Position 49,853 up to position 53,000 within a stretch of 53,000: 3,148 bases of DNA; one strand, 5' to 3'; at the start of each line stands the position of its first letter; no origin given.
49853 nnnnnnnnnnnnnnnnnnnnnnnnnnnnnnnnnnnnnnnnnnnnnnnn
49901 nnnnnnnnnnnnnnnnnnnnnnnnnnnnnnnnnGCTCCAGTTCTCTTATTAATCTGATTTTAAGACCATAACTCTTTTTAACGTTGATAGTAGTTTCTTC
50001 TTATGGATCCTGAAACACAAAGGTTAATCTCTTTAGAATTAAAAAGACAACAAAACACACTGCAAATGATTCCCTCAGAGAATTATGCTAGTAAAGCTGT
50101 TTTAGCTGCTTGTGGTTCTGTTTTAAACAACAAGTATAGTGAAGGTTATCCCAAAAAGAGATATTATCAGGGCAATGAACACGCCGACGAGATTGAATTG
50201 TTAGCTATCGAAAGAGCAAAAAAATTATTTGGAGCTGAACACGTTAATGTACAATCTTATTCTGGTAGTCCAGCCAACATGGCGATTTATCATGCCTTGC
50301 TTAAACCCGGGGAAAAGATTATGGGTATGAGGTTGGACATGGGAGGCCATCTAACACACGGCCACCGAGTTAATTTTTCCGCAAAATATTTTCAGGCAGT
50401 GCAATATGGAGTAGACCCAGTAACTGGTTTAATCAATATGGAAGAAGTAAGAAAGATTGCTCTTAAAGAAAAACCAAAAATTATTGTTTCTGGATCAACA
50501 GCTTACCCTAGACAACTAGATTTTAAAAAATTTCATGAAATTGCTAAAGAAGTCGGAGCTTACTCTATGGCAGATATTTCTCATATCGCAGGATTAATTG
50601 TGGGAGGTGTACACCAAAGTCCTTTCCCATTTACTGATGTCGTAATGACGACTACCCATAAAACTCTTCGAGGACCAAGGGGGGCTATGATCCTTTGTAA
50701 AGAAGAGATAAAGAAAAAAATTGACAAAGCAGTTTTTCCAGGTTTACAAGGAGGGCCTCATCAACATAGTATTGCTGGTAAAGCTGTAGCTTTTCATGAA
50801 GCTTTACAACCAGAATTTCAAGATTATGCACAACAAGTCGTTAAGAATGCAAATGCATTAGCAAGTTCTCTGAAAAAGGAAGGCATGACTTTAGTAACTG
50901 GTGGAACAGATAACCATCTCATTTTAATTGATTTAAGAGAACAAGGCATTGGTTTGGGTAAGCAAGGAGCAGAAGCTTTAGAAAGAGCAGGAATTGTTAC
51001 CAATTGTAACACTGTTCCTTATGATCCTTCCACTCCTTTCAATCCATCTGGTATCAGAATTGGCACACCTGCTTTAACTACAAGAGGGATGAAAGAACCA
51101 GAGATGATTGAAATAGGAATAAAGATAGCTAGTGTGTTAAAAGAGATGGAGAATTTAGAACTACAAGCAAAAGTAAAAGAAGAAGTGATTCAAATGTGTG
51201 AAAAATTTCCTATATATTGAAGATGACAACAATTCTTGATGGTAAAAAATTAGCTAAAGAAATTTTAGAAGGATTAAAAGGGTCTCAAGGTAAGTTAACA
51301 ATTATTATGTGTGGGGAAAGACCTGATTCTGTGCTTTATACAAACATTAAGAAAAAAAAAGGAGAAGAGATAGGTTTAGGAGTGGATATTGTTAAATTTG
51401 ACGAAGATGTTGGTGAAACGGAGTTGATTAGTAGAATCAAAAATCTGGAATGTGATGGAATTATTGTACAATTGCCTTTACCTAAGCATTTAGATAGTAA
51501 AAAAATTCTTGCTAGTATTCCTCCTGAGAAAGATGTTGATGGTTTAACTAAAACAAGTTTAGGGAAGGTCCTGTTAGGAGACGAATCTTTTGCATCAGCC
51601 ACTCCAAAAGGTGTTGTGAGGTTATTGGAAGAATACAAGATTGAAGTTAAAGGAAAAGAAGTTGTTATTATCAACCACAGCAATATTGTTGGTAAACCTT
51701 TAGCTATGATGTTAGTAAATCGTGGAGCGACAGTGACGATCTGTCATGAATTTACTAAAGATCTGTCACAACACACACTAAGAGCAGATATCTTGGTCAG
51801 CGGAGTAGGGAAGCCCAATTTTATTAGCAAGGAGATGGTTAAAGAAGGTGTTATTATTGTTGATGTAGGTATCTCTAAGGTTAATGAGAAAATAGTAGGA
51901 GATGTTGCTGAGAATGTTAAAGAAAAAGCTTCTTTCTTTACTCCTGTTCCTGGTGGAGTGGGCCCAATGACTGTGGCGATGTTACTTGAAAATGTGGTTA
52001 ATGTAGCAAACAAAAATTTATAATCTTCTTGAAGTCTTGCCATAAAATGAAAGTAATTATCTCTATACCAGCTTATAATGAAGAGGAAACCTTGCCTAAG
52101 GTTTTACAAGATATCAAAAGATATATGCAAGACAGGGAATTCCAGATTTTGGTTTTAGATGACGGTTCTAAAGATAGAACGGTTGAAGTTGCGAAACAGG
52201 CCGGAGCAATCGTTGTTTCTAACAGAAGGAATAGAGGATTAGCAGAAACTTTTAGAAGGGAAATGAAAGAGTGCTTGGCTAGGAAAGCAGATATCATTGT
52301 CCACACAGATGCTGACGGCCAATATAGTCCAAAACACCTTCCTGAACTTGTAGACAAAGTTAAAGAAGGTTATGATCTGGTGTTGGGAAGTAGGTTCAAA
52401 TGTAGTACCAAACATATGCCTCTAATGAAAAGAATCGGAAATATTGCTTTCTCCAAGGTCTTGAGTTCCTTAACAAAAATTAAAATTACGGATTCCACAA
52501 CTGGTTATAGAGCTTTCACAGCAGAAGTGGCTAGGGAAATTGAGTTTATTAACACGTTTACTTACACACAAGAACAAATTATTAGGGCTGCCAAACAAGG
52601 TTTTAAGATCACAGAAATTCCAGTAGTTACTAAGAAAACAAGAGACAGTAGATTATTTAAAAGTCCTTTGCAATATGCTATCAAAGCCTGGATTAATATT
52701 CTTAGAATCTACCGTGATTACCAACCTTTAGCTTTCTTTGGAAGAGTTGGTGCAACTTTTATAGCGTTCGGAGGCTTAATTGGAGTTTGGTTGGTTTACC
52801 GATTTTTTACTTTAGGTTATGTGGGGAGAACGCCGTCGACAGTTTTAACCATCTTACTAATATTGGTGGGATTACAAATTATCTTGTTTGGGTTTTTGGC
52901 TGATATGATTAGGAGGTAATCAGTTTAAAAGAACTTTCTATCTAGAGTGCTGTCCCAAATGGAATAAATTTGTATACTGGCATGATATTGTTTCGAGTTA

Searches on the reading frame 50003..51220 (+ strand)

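Call 8: search_protein_families(library=pfam, proteins=[window:50003-51220:+], max_evalue=0.001)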
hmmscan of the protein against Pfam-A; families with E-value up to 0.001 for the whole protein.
window:50003-51220:+ (405 aa): 1 family
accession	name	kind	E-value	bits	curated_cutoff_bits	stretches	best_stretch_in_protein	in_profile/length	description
PF00464.25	SHMT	-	4.7e-155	516.5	27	1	2-372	5-396/399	Serine hydroxymethyltransferase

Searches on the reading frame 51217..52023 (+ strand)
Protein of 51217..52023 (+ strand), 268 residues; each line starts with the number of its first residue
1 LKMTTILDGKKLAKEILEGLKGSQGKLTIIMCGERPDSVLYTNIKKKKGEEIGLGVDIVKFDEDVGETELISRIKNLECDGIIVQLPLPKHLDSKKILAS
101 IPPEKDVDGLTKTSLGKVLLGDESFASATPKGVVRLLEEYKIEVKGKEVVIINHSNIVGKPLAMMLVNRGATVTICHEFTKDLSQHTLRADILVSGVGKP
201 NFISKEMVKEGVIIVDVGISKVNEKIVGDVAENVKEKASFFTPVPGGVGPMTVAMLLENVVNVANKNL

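Call 8: search_protein_families(library=pfam, proteins=[window:51217-52023:+], max_evalue=0.001)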
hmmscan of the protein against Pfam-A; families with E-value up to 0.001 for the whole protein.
window:51217-52023:+ (268 aa): 2 families
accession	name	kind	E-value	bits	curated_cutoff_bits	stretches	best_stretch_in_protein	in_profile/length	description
PF02882.25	THF_DHG_CYH_C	-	1.3e-63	213.5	27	1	112-267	2-159/160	Tetrahydrofolate dehydrogenase/cyclohydrolase, NAD(P)-binding domain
PF00763.28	THF_DHG_CYH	-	3e-25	89.2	32.8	1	7-108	1-115/115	Tetrahydrofolate dehydrogenase/cyclohydrolase, catalytic domain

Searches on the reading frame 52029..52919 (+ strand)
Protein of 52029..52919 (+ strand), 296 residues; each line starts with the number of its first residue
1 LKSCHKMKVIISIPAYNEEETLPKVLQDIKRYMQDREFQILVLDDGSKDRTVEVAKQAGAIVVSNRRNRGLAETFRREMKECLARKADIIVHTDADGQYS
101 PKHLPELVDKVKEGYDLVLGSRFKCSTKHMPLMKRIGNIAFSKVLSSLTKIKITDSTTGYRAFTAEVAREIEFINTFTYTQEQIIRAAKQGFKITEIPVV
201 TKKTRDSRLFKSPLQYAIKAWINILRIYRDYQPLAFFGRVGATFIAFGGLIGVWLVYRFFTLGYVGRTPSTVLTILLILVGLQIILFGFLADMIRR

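Call 8: search_protein_families(library=pfam, proteins=[window:52029-52919:+], max_evalue=0.001)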
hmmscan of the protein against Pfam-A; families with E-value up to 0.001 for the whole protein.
window:52029-52919:+ (296 aa): 3 families
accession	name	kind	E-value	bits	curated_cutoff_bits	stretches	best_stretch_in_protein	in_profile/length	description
PF00535.33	Glycos_transf_2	-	5.6e-27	95.1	23.3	1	12-170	3-166/168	Glycosyl transferase family 2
PF13704.12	Glyco_tranf_2_4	-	0.00018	22.3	27.5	1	17-96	2-81/98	Glycosyl transferase family 2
PF13641.12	Glyco_tranf_2_3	-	0.00083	19.9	27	0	10-122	4-123/230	Glycosyltransferase like family 2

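Call 28: search_protein_families(library=ncbifam, proteins=[window:52029-52919:+], max_evalue=0.00001)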
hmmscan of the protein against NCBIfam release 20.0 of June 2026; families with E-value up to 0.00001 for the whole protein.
window:52029-52919:+ (296 aa): 12 families
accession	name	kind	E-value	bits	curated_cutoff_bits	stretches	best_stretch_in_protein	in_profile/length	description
TIGR04182.1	glyco_TIGR04182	equivalog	3.9e-46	157.8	325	1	9-294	2-282/293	S-layer glycoprotein N-glycosyltransferase AglJ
NF041391.1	DPhHxTase_Halo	equivalog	8.6e-38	129.5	375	1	15-203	3-185/213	dolichyl-phosphate hexose transferase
NF058614.1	PPMAGASynPpgS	equivalog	1.1e-24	87.2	370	1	9-206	2-201/226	polyprenyl-phospho-N-acetylgalactosaminyl synthase PpgS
NF047588.1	GlcsyltransPgfSStrep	equivalog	2.6e-20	72.8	500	1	7-294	1-287/308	glycosyltransferase PgfS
NF007986.1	PRK10714.1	equivalog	2.4e-19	69.5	529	1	7-296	6-295/316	undecaprenyl-phosphate 4-deoxy-4-formamido-L-arabinose transferase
NF010496.0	PRK13915.1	equivalog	4.1e-13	49.1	262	1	5-108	29-139/307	glucosyl-3-phosphoglycerate synthase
TIGR04283.1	glyco_like_mftF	equivalog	1.6e-11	44.2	182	1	11-71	3-62/221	TIGR04283 family arsenosugar biosynthesis glycosyltransferase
NF041875.1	EPS_EpsD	equivalog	8.8e-10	38.5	370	1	11-168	3-161/325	exopolysaccharide biosynthesis glycosyltransferase EpsD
TIGR03937.1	PgaC_IcaA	equivalog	2.5e-08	33.3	422.3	1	5-112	43-151/407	poly-beta-1,6-N-acetyl-D-glucosamine synthase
TIGR03469.1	HpnB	hypoth_equivalog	6.8e-08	31.9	379.25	1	8-118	45-168/386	hopene-associated glycosyltransferase HpnB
NF041865.1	EpsU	equivalog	6.8e-07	28.6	700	1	6-114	38-150/394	exopolysaccharide biosynthesis GT2 family glycosyltransferase EpsU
NF038302.1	EPS_HpsE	equivalog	9.8e-06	24.7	300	0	8-57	2-53/307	hormogonium polysaccharide biosynthesis glycosyltransferase HpsE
